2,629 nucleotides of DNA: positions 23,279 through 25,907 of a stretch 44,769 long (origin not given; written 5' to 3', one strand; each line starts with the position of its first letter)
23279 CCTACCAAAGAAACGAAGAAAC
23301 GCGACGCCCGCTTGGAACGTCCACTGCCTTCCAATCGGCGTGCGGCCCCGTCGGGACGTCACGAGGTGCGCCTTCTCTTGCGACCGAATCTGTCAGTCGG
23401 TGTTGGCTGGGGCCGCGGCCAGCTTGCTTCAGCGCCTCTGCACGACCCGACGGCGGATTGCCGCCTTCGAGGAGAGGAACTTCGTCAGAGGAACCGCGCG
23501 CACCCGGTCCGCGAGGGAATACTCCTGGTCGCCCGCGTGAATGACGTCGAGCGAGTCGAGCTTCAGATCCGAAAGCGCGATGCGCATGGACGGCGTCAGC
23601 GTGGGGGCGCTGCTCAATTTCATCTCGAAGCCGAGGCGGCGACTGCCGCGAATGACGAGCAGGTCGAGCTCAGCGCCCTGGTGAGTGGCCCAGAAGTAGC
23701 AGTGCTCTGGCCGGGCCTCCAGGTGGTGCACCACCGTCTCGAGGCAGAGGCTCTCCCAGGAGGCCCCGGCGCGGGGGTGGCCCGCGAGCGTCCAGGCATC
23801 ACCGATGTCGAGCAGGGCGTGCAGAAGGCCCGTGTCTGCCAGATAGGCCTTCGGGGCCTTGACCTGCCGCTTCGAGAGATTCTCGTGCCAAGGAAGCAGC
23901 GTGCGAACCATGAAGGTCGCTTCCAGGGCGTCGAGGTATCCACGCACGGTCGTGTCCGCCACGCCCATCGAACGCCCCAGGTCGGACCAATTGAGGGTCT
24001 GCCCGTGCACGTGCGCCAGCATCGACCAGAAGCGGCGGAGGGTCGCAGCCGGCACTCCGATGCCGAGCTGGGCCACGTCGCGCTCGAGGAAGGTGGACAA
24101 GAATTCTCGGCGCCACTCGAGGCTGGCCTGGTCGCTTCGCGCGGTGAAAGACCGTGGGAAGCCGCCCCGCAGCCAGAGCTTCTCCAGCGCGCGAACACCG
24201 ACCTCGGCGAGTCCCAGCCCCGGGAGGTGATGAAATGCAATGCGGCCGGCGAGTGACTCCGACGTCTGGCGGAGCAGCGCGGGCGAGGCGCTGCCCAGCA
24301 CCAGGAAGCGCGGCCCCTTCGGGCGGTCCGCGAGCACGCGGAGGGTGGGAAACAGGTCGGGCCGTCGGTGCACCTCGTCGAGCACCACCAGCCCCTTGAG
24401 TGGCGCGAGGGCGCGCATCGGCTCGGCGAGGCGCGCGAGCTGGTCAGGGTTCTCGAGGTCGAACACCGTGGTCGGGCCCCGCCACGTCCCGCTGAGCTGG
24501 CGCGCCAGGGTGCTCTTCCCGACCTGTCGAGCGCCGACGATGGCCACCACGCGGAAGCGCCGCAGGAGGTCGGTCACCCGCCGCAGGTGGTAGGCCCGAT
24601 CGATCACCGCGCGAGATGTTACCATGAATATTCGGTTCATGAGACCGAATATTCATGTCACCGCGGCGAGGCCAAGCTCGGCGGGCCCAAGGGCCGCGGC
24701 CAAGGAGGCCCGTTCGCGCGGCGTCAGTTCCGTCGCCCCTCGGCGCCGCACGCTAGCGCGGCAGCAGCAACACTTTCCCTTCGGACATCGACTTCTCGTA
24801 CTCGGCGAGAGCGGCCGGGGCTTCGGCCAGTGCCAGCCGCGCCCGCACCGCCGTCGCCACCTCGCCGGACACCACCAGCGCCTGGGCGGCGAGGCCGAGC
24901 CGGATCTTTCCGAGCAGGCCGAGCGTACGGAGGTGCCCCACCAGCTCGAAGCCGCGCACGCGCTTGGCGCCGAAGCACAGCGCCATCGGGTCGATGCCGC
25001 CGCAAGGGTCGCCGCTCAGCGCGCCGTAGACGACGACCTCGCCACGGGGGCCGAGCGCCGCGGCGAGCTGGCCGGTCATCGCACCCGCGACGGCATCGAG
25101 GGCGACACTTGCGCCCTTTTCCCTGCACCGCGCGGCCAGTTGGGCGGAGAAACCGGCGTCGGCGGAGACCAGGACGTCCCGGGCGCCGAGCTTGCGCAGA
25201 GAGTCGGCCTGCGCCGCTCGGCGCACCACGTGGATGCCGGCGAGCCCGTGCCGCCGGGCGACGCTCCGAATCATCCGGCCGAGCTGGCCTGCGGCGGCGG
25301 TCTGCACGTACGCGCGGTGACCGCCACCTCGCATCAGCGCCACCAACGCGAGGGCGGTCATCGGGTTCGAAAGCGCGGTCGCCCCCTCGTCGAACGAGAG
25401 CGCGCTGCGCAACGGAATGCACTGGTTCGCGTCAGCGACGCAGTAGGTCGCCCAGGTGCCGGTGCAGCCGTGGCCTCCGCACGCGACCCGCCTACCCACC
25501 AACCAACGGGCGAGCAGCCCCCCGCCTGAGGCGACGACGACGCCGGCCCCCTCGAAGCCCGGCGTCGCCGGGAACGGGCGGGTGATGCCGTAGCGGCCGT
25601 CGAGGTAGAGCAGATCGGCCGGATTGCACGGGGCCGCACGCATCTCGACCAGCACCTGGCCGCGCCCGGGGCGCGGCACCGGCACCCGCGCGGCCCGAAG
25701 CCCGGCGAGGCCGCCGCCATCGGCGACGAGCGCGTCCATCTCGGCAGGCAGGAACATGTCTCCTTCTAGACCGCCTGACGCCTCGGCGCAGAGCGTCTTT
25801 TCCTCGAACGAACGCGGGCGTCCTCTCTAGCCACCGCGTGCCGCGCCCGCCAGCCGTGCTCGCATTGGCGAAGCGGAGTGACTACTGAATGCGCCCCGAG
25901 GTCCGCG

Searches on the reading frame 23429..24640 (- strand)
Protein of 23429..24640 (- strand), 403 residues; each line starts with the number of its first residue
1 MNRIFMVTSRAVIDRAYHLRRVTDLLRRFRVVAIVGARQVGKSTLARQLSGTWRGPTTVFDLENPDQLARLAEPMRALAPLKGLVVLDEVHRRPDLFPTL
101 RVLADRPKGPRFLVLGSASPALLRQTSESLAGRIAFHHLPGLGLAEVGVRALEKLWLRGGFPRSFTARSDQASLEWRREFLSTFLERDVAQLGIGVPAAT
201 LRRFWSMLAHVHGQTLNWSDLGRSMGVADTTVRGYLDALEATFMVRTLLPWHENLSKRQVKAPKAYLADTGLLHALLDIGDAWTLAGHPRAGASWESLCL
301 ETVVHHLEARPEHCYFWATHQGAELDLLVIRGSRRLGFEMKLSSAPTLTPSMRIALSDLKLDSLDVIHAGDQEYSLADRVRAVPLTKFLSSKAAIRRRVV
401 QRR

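Call 23: search_protein_families(library=ncbifam, proteins=[window:23429-24640:-], max_evalue=0.001)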
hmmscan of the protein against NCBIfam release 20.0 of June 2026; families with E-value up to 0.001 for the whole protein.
window:23429-24640:- (403 aa): 0 families

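Call 71: search_protein_families(library=pfam, proteins=[window:23429-24640:-], max_evalue=0.0001)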
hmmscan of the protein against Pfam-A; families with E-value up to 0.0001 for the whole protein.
window:23429-24640:- (403 aa): 2 families
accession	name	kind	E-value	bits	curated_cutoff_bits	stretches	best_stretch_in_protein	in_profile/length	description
PF13635.12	DUF4143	-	9.2e-42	142.9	28.1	1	186-343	1-160/160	Domain of unknown function (DUF4143)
PF13173.12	AAA_14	-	3.8e-21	75.9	27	1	30-147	3-128/129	AAA domain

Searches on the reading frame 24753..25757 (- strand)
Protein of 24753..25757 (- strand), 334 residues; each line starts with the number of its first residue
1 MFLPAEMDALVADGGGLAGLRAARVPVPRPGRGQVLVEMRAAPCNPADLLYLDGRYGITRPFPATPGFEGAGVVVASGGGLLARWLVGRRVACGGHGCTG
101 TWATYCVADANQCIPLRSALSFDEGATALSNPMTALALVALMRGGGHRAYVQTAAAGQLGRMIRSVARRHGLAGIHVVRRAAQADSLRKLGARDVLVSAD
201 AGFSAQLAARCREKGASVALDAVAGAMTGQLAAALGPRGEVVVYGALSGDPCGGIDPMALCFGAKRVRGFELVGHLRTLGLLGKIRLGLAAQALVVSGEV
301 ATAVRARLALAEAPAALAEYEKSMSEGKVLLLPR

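Call 23: search_protein_families(library=ncbifam, proteins=[window:24753-25757:-], max_evalue=0.001)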
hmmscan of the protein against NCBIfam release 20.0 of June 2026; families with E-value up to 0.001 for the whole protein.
window:24753-25757:- (334 aa): 14 families
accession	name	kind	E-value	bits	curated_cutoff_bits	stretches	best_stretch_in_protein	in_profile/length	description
TIGR02824.1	quinone_pig3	subfamily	2.5e-32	112.2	296.8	1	14-331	9-323/325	putative NAD(P)H quinone oxidoreductase, PIG3 family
TIGR02823.1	oxido_YhdH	subfamily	4.8e-15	55.2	297.25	1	32-249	26-246/324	acrylyl-CoA reductase family protein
NF051456.1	acrylyl_AcuI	equivalog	1.4e-10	40.5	440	1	32-247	27-244/325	acrylyl-CoA reductase (NADPH)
TIGR01751.1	crot-CoA-red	equivalog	1.5e-10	40.3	378.55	1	98-210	138-253/398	crotonyl-CoA carboxylase/reductase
NF008024.0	PRK10754.1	subfamily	2.1e-10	40.2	348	1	16-333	12-327/327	NADPH:quinone reductase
NF041183.1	Pks2_ls1_myc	equivalog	2.3e-10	38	2400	1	29-228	1429-1626/2086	sulfolipid-1 biosynthesis phthioceranic/hydroxyphthioceranic acid synthase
NF010344.0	PRK13771.1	subfamily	2.2e-06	26.9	349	0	20-80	13-72/334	putative alcohol dehydrogenase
NF041172.1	AcrlCoa_red_Thmprot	equivalog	2.9e-06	26.5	500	0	19-94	12-85/334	acryloyl-CoA reductase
TIGR03451.1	mycoS_dep_FDH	equivalog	1.5e-05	24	512.9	1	20-112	14-110/358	S-(hydroxymethyl)mycothiol dehydrogenase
TIGR02817.1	adh_fam_1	subfamily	1.9e-05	24.3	284.05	1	20-242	17-244/336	zinc-binding alcohol dehydrogenase family protein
NF047908.1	AldhRedAhr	equivalog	0.00012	21.1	470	0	44-125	40-120/335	NADPH-dependent aldehyde reductase Ahr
TIGR03989.1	Rxyl_3153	subfamily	0.00017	21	440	0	27-81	21-74/370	NDMA-dependent alcohol dehydrogenase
NF058644.1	CurcmRedCuraProt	equivalog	0.00021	20.5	440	1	100-246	92-241/336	NADPH-dependent curcumin/dihydrocurcumin reductase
NF003808.0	PRK05396.1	equivalog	0.00041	19.3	380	0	18-100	11-94/341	L-threonine 3-dehydrogenase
